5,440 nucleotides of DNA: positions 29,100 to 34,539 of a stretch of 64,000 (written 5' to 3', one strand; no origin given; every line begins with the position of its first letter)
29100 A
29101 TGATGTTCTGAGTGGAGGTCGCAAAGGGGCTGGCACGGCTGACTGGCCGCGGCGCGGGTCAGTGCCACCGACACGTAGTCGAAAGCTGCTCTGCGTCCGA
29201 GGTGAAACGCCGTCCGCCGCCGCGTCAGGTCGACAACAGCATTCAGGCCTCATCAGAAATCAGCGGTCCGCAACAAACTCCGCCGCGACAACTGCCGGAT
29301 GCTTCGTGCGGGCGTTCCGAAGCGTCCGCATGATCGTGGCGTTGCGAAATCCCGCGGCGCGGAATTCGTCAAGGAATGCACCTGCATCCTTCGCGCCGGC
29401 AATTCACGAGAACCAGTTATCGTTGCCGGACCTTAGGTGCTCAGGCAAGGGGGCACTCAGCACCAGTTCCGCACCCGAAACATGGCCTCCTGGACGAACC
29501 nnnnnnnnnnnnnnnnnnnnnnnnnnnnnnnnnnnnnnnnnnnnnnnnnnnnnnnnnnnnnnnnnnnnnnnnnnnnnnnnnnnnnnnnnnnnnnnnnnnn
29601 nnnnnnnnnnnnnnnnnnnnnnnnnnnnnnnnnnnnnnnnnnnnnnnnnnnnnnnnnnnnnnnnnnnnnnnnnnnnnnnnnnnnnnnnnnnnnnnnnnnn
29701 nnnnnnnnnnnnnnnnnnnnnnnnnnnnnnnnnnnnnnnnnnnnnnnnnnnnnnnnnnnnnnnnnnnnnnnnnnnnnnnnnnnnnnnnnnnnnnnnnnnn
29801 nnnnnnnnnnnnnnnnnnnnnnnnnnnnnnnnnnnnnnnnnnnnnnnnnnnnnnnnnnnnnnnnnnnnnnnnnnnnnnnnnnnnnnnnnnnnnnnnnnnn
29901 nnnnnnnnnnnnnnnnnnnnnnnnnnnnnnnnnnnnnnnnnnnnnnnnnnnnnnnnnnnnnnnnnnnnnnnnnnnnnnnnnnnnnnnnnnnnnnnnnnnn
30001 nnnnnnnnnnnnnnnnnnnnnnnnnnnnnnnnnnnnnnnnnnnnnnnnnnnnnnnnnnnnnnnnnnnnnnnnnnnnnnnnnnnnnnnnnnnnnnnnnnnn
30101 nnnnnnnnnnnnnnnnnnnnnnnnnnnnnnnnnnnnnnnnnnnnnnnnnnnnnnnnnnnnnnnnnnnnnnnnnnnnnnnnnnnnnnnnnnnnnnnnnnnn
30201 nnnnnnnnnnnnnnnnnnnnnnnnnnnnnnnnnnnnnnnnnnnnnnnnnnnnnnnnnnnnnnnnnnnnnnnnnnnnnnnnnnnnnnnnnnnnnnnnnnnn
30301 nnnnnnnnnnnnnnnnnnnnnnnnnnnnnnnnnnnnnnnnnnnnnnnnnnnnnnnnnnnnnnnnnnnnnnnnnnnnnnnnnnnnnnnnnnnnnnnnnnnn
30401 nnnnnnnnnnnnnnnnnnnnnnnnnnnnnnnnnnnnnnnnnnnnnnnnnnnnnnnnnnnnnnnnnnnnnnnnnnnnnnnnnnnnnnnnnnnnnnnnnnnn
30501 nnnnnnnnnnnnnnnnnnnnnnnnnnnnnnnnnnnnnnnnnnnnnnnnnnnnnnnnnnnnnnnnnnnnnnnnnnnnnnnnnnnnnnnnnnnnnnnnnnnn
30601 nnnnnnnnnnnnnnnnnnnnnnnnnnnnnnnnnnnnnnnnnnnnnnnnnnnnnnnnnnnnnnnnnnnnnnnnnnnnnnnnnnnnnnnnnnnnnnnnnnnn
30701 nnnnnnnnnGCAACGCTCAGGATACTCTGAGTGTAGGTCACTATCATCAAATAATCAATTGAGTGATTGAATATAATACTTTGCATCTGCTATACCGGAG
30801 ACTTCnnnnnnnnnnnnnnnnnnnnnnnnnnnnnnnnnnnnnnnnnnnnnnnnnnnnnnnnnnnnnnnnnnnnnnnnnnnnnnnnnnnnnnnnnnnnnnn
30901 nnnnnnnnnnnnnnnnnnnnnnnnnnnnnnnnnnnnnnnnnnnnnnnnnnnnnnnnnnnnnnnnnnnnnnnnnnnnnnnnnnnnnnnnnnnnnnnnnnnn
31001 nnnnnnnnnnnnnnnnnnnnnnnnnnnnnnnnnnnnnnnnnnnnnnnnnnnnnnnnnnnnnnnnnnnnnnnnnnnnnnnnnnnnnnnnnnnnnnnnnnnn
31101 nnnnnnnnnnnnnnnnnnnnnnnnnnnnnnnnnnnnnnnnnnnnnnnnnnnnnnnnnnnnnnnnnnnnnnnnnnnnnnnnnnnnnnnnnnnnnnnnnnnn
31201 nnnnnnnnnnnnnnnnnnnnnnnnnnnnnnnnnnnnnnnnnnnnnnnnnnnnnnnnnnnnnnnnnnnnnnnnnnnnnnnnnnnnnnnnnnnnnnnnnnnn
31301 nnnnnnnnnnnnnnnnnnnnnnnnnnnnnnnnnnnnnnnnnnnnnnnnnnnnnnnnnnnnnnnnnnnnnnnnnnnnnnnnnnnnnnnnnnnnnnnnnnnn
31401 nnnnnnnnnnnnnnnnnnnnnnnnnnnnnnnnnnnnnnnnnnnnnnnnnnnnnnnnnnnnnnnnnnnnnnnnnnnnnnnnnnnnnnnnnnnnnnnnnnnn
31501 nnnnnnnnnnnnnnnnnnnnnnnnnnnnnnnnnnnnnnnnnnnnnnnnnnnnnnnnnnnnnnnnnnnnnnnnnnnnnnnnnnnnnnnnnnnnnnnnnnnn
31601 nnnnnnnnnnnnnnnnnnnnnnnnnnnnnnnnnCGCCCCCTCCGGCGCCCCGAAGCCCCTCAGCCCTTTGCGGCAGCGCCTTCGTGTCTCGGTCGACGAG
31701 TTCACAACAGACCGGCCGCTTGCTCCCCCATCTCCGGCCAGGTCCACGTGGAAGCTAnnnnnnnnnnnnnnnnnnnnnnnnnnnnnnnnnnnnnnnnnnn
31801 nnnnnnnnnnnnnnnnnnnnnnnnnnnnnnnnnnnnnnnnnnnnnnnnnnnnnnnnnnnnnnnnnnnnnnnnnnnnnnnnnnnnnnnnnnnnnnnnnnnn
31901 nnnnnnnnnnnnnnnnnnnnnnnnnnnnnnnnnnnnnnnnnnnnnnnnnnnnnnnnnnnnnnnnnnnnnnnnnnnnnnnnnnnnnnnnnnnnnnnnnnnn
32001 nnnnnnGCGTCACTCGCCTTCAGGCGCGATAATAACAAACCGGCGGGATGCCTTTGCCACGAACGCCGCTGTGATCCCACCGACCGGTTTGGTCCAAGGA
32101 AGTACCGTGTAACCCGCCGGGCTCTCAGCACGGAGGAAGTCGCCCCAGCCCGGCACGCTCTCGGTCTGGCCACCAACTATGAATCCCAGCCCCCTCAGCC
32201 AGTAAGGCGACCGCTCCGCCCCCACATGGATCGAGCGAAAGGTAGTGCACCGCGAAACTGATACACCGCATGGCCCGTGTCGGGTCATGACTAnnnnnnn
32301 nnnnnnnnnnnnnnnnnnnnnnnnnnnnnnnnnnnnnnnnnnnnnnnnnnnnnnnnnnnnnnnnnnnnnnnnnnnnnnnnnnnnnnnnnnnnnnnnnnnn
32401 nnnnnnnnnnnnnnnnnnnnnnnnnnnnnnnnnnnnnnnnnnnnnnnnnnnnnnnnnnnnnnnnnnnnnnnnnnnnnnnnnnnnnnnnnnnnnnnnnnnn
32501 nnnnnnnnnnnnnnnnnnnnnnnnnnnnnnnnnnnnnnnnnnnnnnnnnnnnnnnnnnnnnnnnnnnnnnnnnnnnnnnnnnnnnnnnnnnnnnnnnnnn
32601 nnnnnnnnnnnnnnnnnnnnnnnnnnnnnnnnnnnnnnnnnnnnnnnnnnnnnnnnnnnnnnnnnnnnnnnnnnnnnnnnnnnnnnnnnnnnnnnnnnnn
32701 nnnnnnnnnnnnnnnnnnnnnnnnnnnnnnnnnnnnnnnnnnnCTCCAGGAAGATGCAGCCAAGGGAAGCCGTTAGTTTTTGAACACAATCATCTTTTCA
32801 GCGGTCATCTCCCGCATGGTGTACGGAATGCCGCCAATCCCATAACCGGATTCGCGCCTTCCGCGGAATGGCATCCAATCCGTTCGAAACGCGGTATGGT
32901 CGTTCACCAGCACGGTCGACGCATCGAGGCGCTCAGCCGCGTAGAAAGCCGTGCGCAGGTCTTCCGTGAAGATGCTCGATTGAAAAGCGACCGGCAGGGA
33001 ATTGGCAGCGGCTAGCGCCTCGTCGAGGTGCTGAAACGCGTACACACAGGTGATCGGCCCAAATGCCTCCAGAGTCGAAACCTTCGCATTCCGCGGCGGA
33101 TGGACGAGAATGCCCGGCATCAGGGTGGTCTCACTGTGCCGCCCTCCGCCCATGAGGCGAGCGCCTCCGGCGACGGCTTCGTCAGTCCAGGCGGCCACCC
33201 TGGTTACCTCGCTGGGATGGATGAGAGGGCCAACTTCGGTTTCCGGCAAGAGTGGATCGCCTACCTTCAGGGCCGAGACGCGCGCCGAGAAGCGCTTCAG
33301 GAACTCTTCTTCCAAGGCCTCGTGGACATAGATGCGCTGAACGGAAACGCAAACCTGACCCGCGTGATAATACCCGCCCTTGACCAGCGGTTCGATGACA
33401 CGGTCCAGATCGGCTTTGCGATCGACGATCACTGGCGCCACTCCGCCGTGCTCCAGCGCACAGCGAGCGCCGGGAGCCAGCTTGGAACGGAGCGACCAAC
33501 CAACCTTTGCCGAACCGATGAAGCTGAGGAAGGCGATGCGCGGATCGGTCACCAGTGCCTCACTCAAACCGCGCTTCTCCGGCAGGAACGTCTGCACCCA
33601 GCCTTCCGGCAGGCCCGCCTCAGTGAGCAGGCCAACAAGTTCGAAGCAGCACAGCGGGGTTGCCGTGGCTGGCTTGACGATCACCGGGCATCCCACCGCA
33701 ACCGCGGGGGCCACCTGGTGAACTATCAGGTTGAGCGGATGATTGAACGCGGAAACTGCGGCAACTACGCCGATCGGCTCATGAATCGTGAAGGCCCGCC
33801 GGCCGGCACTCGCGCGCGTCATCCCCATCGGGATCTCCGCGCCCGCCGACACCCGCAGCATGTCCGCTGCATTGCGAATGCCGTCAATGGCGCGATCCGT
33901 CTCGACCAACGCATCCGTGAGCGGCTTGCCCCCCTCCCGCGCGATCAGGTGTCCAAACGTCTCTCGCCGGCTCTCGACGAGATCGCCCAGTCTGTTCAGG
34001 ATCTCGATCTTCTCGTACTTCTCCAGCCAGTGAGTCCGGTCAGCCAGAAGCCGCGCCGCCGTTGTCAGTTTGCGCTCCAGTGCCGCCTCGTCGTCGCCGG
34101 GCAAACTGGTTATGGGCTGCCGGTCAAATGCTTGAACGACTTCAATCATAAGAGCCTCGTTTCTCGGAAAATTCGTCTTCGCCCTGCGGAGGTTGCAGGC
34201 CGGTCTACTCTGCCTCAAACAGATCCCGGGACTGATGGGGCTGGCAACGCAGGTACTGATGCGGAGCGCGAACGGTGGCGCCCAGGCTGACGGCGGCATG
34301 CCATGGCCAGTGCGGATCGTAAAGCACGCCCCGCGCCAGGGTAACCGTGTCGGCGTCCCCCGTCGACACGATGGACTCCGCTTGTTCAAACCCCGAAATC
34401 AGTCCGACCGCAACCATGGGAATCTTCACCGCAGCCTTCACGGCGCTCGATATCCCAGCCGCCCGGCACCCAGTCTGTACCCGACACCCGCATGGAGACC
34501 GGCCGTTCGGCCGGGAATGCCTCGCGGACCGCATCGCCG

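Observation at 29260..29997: Hidden selenoprotein: ArsM-like methyltransferase with in-frame UGA and SECIS hairpin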

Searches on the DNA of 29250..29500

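Call 63: search_rna_families(source=window, start=29250, end=29500, threshold=evalue, max_evalue=10)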
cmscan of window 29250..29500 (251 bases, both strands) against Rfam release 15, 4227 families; matches with E-value up to 10: 4.
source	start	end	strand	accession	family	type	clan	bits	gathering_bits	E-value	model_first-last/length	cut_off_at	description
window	29449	29483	+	RF01785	blv_FSE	Cis-reg; frameshift_element;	-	12.6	34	9.7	1-27/27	no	ribosomal frameshift site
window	29322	29393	-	RF02242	Xoo5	Gene; sRNA;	-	11.7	50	6.2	1-124/124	no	Xanthomonadaceae sRNA Xoo5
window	29439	29487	-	RF01122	sR39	Gene; snRNA; snoRNA; CD-box;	-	11.5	50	1.2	1-56/56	no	Small nucleolar RNA sR39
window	29439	29481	-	RF01131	sR47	Gene; snRNA; snoRNA; CD-box;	CL00132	11.4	40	2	14-55/55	no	Small nucleolar RNA sR47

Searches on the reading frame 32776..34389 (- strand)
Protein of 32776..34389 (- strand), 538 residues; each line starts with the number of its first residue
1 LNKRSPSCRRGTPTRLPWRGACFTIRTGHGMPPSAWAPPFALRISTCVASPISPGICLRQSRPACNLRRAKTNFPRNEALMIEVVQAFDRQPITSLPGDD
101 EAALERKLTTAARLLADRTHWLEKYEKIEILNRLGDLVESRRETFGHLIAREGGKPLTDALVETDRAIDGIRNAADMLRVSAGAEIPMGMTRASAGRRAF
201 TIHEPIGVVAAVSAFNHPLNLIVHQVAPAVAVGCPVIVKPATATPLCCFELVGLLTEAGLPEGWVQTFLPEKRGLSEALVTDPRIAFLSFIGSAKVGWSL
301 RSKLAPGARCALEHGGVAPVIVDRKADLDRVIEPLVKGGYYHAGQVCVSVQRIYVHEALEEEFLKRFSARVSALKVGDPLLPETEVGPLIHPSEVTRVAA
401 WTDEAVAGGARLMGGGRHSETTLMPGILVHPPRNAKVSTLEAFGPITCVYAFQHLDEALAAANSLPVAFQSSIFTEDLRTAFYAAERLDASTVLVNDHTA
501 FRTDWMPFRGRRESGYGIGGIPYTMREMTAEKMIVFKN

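Call 55: search_protein_families(library=pfam, proteins=[window:32776-34389:-], max_evalue=0.0001)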
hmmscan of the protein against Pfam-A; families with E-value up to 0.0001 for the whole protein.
window:32776-34389:- (538 aa): 1 family
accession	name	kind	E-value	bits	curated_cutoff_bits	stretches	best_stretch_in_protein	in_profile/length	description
PF00171.27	Aldedh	-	7e-117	391.2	23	1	81-533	8-460/461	Aldehyde dehydrogenase family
